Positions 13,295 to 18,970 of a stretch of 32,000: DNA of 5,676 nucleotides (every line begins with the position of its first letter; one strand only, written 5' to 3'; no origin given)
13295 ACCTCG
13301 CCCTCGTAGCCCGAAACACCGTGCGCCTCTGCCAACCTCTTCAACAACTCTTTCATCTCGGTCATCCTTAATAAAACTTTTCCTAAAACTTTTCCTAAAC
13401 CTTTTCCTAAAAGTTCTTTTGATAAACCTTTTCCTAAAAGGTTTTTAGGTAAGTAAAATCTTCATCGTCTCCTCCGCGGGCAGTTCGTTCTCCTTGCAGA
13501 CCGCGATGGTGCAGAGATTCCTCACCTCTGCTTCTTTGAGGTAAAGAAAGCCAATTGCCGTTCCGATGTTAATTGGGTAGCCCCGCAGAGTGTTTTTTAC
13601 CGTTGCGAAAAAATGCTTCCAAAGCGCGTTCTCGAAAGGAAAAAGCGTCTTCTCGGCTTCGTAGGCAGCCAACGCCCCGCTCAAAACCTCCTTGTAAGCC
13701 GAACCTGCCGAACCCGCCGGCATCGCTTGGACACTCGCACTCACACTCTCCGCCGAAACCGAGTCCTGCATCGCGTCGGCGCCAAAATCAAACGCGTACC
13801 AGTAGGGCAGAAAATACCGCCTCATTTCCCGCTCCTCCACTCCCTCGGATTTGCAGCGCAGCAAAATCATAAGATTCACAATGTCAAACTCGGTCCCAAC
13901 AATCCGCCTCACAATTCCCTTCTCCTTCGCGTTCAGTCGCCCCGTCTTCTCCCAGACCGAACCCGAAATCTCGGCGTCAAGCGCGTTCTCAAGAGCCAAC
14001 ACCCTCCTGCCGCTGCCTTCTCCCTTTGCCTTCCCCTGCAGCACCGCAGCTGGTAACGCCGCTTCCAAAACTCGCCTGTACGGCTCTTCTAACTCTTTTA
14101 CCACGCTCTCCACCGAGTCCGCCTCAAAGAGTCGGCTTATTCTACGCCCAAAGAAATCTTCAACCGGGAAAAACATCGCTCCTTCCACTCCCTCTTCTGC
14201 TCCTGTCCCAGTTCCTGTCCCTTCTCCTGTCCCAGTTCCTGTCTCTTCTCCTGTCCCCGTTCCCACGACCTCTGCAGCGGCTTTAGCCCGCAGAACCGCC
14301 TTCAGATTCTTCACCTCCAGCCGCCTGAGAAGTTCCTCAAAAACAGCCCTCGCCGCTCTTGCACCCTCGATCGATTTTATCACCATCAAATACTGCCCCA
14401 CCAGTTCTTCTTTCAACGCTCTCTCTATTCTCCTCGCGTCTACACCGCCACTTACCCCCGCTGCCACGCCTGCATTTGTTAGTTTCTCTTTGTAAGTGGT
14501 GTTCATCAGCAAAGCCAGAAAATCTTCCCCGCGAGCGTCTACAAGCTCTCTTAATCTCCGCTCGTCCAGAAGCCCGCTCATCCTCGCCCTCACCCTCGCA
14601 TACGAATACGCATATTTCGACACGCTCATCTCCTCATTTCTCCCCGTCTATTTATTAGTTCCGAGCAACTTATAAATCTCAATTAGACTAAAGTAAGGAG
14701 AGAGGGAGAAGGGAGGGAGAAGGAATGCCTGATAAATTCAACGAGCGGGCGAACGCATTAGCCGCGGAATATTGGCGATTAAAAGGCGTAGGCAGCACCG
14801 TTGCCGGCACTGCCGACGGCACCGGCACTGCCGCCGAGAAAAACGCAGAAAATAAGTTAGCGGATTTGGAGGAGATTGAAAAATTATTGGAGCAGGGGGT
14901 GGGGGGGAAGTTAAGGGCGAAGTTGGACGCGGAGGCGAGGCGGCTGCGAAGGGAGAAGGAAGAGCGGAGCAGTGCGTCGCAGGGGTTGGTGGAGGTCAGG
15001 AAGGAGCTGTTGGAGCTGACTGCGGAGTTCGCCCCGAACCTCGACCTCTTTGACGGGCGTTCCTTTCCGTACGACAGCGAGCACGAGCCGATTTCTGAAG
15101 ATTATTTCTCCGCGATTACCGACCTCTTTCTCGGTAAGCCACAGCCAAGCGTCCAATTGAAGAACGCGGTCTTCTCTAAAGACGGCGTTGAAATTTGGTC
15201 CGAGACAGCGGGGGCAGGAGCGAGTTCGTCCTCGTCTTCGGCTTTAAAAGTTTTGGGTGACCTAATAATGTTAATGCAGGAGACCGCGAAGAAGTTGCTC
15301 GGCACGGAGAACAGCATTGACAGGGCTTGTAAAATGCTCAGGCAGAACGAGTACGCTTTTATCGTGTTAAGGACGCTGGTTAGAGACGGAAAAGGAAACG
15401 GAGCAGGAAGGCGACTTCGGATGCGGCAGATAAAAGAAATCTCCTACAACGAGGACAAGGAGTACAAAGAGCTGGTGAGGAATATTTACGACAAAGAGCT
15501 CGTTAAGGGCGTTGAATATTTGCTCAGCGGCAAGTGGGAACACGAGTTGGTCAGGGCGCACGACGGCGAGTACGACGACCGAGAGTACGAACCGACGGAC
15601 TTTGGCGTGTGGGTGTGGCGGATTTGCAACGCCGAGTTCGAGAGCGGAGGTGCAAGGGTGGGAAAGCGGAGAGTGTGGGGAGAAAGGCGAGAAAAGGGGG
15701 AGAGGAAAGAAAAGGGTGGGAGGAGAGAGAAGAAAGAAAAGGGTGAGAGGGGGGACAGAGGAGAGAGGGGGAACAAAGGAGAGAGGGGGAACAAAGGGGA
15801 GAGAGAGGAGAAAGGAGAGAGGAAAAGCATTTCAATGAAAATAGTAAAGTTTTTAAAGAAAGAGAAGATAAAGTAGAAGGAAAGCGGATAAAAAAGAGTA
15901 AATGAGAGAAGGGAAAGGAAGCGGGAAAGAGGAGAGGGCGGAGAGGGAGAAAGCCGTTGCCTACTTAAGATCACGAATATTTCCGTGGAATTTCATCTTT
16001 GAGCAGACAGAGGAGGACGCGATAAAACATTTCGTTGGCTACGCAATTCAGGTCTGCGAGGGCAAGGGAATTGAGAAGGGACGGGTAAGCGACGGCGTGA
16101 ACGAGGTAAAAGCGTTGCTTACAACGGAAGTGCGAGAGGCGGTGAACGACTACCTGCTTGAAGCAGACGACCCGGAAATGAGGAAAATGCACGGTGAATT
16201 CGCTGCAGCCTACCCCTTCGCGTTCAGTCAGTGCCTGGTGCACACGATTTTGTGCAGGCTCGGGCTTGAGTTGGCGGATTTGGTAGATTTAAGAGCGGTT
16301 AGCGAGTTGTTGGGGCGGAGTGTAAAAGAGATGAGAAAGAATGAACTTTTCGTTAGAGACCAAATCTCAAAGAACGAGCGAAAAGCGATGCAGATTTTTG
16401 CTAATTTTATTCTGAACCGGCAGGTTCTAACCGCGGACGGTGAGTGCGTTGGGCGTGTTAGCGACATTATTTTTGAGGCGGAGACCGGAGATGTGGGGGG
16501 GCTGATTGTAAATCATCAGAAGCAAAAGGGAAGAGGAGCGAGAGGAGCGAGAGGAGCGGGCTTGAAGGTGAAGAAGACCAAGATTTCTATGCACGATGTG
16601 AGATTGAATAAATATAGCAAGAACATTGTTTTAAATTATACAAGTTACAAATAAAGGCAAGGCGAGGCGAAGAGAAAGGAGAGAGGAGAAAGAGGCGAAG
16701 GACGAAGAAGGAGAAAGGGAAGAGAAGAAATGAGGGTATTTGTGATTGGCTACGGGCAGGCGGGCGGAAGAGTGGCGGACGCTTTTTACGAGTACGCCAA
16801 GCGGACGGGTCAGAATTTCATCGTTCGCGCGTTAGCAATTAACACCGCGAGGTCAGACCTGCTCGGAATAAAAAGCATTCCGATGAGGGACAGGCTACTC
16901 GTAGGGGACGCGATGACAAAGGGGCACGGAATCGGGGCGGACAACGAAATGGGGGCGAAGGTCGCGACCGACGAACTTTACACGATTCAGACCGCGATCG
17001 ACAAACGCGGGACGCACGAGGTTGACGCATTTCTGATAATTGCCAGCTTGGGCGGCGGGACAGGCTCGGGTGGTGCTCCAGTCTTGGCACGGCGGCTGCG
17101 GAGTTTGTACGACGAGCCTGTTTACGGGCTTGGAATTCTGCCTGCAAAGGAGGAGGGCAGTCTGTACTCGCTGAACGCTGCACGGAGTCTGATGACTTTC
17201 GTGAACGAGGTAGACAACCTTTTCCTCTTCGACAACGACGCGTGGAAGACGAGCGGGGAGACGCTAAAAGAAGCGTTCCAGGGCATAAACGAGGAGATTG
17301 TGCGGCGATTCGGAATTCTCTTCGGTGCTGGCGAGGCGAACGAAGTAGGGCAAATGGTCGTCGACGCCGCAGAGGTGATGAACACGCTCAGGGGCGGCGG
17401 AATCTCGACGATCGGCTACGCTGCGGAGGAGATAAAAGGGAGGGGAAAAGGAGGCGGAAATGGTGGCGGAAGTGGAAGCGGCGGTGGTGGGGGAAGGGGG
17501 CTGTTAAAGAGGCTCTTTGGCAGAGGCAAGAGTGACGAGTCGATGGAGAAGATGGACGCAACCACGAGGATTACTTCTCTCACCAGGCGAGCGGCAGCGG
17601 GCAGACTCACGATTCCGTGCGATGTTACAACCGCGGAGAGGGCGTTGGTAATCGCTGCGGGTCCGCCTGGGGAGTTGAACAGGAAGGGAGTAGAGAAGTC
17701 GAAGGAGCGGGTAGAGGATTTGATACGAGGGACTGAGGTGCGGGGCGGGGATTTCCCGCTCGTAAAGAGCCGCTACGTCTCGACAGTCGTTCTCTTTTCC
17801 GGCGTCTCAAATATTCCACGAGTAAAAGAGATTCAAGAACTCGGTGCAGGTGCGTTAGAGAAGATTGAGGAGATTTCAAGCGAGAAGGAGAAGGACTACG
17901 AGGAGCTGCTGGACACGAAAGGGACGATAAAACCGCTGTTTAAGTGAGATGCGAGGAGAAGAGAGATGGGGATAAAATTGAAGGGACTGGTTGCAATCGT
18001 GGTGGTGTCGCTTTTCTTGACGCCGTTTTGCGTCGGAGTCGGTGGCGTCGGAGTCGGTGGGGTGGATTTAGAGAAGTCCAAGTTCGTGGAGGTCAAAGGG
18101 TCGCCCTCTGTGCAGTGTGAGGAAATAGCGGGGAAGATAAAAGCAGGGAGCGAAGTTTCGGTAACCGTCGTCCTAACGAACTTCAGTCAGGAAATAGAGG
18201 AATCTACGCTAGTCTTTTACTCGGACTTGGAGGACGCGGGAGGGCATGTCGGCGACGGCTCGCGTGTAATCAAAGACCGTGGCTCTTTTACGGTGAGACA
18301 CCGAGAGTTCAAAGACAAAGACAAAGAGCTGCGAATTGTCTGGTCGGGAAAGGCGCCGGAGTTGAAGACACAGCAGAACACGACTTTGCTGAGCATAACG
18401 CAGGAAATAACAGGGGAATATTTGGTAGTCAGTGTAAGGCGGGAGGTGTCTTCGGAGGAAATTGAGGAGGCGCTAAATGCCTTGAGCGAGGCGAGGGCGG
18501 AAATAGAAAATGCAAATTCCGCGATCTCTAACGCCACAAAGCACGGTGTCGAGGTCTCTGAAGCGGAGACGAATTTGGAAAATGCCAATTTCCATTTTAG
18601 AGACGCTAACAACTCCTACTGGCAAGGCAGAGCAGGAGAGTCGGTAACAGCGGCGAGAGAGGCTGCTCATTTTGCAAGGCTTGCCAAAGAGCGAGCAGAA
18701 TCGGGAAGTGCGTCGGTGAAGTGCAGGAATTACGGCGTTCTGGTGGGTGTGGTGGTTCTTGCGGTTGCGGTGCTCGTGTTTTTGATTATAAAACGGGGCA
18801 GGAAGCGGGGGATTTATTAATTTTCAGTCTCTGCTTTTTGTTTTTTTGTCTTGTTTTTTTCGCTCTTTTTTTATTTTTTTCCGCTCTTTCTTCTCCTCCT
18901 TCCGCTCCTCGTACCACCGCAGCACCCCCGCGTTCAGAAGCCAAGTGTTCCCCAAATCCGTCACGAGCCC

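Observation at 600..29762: Very high density of perfect short tandem duplications, with a reading-frame-dependent distribution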

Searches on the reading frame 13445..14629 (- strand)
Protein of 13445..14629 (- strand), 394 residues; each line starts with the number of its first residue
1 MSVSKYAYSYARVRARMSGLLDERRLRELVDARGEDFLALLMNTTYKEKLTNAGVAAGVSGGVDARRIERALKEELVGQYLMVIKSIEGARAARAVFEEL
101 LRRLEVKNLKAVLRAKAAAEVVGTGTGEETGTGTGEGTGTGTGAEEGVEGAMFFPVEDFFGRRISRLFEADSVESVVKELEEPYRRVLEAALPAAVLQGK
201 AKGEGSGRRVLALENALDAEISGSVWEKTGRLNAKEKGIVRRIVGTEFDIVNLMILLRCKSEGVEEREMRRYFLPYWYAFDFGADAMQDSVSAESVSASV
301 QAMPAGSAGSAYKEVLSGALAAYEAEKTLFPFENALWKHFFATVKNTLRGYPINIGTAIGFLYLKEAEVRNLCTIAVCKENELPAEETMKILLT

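Call 27: find_related_loci(query=window:13445-14629:-, collection=metagenome_contigs, flank=10000)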
Query window:13445-14629:- (394 aa) in metagenome_contigs; peptide patterns used: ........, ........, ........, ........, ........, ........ (x = any residue, [..] = any of these).
70 stretches matched a pattern; 13 encode a relative of the query (tblastn E <= 1e-3); 13 distinct loci.
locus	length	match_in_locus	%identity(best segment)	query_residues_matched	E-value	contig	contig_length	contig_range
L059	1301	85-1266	99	1-394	0e+0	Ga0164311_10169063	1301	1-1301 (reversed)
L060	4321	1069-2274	98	1-394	0e+0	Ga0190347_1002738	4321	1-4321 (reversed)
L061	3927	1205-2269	65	1-393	3e-166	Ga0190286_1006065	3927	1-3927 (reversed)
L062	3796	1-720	99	155-394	2e-164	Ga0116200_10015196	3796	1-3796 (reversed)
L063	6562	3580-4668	62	1-393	1e-150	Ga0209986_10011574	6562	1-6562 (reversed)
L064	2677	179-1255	61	1-393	9e-158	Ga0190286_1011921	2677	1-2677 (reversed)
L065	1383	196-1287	61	1-393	7e-162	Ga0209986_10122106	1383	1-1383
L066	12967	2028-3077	60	1-392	2e-143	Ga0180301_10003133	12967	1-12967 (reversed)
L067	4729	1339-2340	59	1-393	4e-137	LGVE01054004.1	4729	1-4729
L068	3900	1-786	66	104-392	2e-123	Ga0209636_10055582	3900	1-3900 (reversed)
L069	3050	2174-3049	58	1-326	4e-111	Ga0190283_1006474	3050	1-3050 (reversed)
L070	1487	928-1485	64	1-216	3e-80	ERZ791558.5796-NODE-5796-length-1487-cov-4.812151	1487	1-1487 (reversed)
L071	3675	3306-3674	99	1-123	5e-71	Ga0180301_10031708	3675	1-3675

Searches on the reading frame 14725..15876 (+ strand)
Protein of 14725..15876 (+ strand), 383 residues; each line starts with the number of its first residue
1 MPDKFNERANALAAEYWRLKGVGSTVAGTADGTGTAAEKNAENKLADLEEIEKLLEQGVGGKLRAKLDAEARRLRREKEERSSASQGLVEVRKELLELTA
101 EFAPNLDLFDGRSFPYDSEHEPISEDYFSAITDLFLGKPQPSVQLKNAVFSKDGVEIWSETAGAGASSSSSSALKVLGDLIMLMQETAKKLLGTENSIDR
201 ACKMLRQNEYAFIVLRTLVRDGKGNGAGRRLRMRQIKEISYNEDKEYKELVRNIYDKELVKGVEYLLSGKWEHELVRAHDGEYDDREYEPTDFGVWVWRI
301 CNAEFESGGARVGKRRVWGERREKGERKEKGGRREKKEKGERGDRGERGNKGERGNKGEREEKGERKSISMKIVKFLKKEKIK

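Call 8: search_protein_families(library=pfam, proteins=[window:14725-15876:+])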
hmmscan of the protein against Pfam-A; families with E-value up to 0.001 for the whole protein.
window:14725-15876:+ (383 aa): 0 families

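Call 67: search_protein_families(library=phrogs, proteins=[window:14725-15876:+], max_evalue=0.01)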
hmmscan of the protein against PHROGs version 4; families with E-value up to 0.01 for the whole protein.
window:14725-15876:+ (383 aa): 8 families
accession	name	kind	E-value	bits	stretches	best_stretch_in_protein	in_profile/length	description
phrog_366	-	tail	7.7e-07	29.9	1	313-364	306-357/474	tail fiber protein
phrog_33406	-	tail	1.5e-05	24.5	1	313-367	185-239/651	tail fiber protein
phrog_8745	-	tail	5.6e-05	21.6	1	155-364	1260-1431/1803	tail fiber protein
phrog_38806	-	unknown function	0.0006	20.3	1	319-371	100-158/285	-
phrog_10972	-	tail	0.00085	19.9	1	323-365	155-197/343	tail fiber protein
phrog_5073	-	tail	0.0018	18.3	1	313-365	154-206/519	tail fiber protein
phrog_35286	-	unknown function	0.0031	17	1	312-365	283-336/750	-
phrog_13892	-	tail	0.0098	15.9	0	323-364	40-81/676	minor tail protein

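Call 70: search_protein_families(library=ncbifam, proteins=[window:14725-15876:+], max_evalue=0.1)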
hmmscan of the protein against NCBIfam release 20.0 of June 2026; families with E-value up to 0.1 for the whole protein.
window:14725-15876:+ (383 aa): 3 families
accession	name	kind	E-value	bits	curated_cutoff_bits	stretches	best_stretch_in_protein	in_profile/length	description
NF038329.2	gly_rich_SclB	equivalog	6.4e-07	28.6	325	1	314-364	139-189/442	LPXTG-anchored collagen-like adhesin Scl2/SclB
NF038330.1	adhesin_SclA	exception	0.002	17.8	400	1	232-366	49-179/405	LPXTG-anchored collagen-like adhesin Scl1/SclA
NF046116.1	adhesin_Lcl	equivalog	0.0023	16.5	500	1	320-364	67-111/431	collagen-like adhesin Lcl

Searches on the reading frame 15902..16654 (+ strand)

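Call 8: search_protein_families(library=pfam, proteins=[window:15902-16654:+])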
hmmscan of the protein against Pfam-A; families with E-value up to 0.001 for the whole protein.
window:15902-16654:+ (250 aa): 1 family
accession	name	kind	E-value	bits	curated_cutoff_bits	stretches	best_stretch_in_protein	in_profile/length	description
PF05239.21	PRC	-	6.1e-08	33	21.2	1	165-208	4-47/78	PRC-barrel domain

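Call 70: search_protein_families(library=ncbifam, proteins=[window:15902-16654:+], max_evalue=0.1)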
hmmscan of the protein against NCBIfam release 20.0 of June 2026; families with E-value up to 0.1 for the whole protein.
window:15902-16654:+ (250 aa): 1 family
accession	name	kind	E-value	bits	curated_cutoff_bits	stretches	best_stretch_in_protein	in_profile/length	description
TIGR02273.1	16S_RimM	equivalog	0.01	15.2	66.2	1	140-198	71-127/166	ribosome maturation factor RimM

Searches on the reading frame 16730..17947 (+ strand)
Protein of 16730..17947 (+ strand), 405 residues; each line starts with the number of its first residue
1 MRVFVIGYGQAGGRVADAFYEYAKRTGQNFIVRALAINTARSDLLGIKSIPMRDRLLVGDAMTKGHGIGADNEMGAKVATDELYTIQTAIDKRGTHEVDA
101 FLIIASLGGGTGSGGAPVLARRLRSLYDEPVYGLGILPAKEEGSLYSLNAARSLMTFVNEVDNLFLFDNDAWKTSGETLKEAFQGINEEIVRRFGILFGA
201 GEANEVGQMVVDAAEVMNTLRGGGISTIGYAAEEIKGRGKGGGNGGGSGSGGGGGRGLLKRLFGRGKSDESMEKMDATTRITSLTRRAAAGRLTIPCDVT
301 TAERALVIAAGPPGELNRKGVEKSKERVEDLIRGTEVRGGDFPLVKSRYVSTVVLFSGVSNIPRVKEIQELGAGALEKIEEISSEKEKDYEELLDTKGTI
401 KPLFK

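Call 7: find_related_loci(query=window:16730-17947:+, collection=genome_contigs, flank=10000)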
Query window:16730-17947:+ (405 aa) in genome_contigs; peptide patterns used: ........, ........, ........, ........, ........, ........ (x = any residue, [..] = any of these).
119 stretches matched a pattern; 52 encode a relative of the query (tblastn E <= 1e-3); 52 distinct loci.
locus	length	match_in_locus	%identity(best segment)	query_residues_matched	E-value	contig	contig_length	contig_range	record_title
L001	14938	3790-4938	78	1-404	0e+0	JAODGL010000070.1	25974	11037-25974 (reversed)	MAG: Methanosarcinales archaeon isolate Flange_M5_B8-AMOR_1b 1-CGB-Flange_contig_268, whole genome shotgun sequence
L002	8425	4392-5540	77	1-404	0e+0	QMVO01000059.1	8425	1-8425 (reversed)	MAG: Methanosarcinales archaeon isolate B64_G16 B64_Guay16_scaffold_07238, whole genome shotgun sequence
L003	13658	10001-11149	78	1-404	0e+0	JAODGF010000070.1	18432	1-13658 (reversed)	MAG: Methanosarcinales archaeon isolate Barite_M3_B26-AMOR_1a CH2_P1_17ROV21_contig_9653, whole genome shotgun sequence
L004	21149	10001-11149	77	1-404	0e+0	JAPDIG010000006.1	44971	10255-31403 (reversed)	MAG: Methanophagales archaeon isolate FWG147 FWG147_ANME1qexz01_contig006_0044971bp, whole genome shotgun sequence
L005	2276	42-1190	77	1-404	0e+0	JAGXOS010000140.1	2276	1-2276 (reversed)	Methanomicrobia archaeon LH_S14 NODE_140_length_2276_cov_4.507429, whole genome shotgun sequence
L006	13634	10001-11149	75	1-404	0e+0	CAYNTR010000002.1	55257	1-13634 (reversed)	MAG TPA_asm: uncultured Halobacteria archaeon isolate binchicken_co395_157 genome assembly, contig: NODE_38_length_55257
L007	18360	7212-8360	75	1-404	0e+0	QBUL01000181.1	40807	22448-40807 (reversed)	ANME-1 cluster archaeon GoMg1 GOMG1_9, whole genome shotgun sequence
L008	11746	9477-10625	75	1-404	0e+0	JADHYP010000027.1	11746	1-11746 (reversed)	MAG: Candidatus Syntrophoarchaeum sp. isolate BS750m-G82 BS-750m-C9939, whole genome shotgun sequence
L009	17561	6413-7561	75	1-404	0e+0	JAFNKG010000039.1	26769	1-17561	MAG: Methanophagales archaeon isolate CR_Bin_179 NODE_54_length_26769_cov_31.208040, whole genome shotgun sequence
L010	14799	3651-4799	74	1-404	0e+0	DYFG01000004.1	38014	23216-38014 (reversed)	MAG TPA_asm: Nitrosotalea sp. isolate BE2011_44_29 Afr_mines_BE2011_378_length_38014_cov_12_332569, whole genome shotgun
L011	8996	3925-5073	74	1-404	0e+0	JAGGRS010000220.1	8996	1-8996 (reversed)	MAG: Methanophagales archaeon isolate AUK002 PB_MANV_002_c_000000000606, whole genome shotgun sequence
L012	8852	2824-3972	74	1-404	0e+0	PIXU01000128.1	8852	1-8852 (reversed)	MAG: Methanophagales archaeon isolate WYZ-LMO13 WYZ-LMO13_contig23103, whole genome shotgun sequence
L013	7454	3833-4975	76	3-404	0e+0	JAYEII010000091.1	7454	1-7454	MAG: Methanobacteriota archaeon isolate MAG195 MAG195_93, whole genome shotgun sequence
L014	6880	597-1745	74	1-404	0e+0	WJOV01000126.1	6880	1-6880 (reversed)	MAG: Methanosarcinales archaeon isolate 1244-F3-H4-B6 F3H4_C1482, whole genome shotgun sequence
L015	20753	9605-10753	75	1-404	0e+0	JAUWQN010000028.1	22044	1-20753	MAG: Methanosarcinales archaeon isolate CSMAG_2503 CSMAG_2503_k141_223661_length_22044_cov_19.5256, whole genome shotgun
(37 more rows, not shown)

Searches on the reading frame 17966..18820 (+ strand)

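Call 8: search_protein_families(library=pfam, proteins=[window:17966-18820:+])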
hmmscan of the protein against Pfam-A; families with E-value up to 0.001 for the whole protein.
window:17966-18820:+ (284 aa): 1 family
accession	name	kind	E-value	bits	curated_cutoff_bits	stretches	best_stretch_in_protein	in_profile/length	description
PF14346.11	DUF4398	-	0.00066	20.6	27.9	1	178-246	1-68/78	Domain of unknown function (DUF4398)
